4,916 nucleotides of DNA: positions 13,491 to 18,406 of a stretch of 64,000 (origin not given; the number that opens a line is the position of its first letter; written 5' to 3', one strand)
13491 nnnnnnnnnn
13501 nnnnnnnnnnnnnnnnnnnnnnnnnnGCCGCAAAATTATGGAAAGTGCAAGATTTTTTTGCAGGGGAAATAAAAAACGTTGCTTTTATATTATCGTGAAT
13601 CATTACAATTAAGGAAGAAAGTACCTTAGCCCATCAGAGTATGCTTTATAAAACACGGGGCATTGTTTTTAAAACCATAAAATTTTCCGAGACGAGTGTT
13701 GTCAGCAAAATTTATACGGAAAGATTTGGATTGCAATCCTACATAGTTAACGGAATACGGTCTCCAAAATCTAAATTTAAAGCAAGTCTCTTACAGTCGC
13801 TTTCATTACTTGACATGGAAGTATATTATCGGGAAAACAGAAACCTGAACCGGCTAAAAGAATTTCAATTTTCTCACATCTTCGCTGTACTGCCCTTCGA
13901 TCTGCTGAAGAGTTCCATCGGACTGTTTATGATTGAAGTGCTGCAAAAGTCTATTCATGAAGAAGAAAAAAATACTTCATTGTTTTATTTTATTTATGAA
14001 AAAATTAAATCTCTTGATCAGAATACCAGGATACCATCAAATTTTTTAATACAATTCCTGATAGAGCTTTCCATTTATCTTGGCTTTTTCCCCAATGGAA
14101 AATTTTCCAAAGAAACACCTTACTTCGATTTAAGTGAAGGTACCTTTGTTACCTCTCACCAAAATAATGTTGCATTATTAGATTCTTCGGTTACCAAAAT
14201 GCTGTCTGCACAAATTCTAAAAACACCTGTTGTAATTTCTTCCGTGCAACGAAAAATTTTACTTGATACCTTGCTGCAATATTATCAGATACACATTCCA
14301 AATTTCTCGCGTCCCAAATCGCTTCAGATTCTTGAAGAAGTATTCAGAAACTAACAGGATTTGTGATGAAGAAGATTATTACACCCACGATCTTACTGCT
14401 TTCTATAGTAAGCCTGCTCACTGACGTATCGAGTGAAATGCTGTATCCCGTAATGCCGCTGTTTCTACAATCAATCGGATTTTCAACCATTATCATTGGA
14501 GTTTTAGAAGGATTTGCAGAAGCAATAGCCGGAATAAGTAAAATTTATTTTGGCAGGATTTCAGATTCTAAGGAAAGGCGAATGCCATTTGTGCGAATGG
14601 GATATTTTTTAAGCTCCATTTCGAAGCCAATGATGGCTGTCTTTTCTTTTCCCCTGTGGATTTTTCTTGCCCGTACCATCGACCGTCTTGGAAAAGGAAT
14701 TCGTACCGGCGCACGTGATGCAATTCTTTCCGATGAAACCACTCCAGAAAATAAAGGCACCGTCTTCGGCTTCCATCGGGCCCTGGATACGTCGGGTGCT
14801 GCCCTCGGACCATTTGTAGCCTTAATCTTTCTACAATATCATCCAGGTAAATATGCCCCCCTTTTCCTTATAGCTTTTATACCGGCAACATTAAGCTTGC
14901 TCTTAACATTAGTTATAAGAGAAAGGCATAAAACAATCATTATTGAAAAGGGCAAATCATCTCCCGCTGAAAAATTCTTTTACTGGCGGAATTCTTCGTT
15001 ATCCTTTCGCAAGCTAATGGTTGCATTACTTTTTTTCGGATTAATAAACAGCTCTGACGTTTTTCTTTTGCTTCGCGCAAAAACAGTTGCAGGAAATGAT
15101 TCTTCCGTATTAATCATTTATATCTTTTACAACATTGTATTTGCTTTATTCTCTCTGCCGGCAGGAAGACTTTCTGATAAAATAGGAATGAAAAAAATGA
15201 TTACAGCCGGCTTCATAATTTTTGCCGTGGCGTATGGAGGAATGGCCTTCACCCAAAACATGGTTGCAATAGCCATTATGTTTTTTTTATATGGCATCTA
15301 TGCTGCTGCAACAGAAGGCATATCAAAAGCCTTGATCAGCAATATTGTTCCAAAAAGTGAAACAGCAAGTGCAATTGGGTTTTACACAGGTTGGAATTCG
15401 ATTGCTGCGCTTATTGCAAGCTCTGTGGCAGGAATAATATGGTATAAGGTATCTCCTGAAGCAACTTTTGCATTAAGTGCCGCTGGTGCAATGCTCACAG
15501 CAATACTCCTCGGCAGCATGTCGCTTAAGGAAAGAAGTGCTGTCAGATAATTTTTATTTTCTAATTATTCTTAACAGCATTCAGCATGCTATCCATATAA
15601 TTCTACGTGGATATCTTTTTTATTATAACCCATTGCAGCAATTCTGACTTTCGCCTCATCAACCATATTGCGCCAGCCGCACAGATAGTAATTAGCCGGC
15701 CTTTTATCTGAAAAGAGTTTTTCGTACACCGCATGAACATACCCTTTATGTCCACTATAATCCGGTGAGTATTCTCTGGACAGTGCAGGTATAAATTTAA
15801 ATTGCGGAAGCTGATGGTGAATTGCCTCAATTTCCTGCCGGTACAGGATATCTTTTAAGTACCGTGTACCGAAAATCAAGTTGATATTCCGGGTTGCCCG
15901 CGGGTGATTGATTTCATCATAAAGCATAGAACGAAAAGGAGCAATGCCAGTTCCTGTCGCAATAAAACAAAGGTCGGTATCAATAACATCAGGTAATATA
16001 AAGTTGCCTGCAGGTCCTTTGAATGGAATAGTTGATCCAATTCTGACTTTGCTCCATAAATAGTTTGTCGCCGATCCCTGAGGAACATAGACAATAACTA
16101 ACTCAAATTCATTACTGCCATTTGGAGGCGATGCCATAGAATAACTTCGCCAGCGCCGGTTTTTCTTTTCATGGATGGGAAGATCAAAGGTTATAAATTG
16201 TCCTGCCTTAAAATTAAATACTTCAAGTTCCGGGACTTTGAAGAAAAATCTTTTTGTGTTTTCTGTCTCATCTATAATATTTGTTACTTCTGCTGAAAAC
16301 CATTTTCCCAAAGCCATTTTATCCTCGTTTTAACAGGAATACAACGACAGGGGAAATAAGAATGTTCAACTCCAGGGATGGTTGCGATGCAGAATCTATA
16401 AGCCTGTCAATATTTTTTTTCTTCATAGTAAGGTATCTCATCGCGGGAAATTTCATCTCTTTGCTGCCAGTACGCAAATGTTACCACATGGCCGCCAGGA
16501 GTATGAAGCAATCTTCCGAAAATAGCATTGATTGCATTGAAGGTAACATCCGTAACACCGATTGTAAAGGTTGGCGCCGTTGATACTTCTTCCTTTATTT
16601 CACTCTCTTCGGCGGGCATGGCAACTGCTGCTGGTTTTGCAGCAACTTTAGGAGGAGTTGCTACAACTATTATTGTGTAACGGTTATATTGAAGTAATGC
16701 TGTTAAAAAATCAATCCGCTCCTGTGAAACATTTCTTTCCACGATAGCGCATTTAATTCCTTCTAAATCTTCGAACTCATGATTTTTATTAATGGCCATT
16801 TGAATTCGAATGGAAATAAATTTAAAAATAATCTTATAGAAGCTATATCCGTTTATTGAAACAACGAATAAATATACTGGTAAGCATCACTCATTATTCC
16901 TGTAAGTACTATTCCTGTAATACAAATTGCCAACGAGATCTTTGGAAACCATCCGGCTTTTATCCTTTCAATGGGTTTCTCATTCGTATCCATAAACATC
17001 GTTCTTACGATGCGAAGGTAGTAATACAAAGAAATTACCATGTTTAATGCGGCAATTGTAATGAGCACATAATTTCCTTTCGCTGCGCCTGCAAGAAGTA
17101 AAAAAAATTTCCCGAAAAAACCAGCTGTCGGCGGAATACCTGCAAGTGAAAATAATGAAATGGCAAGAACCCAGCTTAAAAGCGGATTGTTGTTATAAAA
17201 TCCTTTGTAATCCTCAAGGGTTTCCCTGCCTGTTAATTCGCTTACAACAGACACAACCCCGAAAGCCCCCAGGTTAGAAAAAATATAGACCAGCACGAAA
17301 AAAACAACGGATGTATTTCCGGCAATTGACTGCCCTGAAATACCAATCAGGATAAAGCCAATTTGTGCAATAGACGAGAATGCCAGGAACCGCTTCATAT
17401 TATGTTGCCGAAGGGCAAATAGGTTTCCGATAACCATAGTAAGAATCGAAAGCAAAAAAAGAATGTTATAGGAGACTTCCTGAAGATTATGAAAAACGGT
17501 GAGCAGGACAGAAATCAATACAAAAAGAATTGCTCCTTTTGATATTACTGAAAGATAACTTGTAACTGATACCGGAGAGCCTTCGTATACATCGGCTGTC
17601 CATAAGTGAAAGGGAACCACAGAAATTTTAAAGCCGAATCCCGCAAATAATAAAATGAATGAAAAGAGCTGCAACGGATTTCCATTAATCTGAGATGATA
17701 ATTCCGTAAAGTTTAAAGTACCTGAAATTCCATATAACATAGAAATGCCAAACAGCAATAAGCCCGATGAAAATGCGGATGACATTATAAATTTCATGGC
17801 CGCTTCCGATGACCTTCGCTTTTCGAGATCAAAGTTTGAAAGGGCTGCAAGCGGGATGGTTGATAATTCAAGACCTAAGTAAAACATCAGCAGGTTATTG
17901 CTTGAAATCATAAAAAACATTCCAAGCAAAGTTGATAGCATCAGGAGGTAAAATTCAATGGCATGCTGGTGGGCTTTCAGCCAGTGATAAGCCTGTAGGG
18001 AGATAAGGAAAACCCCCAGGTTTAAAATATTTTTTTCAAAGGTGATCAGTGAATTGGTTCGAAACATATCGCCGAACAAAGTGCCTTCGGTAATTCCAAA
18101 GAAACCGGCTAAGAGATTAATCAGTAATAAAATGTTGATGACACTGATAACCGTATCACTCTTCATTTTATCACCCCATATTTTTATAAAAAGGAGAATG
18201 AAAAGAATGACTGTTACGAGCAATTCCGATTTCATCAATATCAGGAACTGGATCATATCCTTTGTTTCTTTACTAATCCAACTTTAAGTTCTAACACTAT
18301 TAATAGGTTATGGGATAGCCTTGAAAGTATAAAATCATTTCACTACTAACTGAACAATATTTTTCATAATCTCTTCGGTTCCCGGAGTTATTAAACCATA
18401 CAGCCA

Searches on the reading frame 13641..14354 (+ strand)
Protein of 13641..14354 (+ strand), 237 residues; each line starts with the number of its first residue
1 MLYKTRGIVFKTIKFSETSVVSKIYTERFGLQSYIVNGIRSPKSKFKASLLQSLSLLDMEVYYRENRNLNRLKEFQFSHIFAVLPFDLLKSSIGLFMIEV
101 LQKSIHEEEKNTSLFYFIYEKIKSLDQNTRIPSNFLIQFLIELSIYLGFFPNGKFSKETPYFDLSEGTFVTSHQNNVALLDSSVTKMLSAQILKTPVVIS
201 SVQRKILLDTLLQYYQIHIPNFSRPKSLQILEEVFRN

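Call 11: search_protein_families(library=pfam, proteins=[window:13641-14354:+], max_evalue=0.00001)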
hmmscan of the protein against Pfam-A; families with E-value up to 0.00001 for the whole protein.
window:13641-14354:+ (237 aa): 2 families
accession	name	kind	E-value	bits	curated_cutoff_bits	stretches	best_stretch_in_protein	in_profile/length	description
PF11967.14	RecO_N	-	1.2e-18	67.4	27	1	1-80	1-79/80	Recombination protein O N terminal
PF02565.21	RecO_C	-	3e-10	40.5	22.1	1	86-152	2-67/157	Recombination protein O C terminal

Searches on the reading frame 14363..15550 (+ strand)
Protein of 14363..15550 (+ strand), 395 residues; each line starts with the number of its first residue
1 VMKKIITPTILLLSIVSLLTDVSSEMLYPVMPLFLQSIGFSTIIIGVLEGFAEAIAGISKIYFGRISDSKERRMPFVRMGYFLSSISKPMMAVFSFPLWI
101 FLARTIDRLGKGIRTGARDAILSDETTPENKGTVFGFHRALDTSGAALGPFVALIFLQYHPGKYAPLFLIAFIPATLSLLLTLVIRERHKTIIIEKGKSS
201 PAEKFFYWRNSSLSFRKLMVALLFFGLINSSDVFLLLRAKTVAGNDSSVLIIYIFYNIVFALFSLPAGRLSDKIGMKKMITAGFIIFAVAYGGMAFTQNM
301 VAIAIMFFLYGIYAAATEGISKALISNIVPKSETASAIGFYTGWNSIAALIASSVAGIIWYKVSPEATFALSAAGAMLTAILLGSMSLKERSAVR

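Call 11: search_protein_families(library=pfam, proteins=[window:14363-15550:+], max_evalue=0.00001)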
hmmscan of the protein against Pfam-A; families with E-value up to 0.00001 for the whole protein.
window:14363-15550:+ (395 aa): 3 families
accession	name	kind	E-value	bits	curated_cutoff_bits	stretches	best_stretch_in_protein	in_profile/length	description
PF07690.21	MFS_1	-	1.4e-38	133.2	33.4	2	13-254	1-242/347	Major Facilitator Superfamily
PF12832.13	MFS_1_like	-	2.9e-12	46.8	25.2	1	27-370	18-372/373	MFS_1 like family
PF00083.30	Sugar_tr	-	6.7e-09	35.6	22.3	0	41-211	44-216/452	Sugar (and other) transporter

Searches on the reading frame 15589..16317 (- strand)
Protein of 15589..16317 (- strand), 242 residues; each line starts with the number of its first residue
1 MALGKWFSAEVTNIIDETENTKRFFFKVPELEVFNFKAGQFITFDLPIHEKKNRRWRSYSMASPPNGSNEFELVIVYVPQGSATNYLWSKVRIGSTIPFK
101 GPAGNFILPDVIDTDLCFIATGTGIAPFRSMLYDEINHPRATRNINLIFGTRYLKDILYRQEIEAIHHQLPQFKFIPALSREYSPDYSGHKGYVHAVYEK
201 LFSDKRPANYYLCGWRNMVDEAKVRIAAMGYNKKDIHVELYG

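Call 11: search_protein_families(library=pfam, proteins=[window:15589-16317:-], max_evalue=0.00001)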
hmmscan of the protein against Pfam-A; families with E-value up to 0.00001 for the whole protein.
window:15589-16317:- (242 aa): 2 families
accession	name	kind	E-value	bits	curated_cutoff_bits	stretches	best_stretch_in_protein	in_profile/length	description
PF00175.26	NAD_binding_1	-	1e-19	71.6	22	1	118-222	1-107/109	Oxidoreductase NAD-binding domain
PF00970.30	FAD_binding_6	-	4.3e-18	65.9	21.1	1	10-106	3-97/99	Oxidoreductase FAD-binding domain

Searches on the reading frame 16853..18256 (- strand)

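Call 11: search_protein_families(library=pfam, proteins=[window:16853-18256:-], max_evalue=0.00001)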
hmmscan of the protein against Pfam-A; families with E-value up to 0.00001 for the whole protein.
window:16853-18256:- (467 aa): 1 family
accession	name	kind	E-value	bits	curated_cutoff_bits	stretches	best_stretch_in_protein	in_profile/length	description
PF00361.26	Proton_antipo_M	-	3.1e-74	250.3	21.5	1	119-408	1-293/294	NADH:quinone oxidoreductase/Mrp antiporter, TM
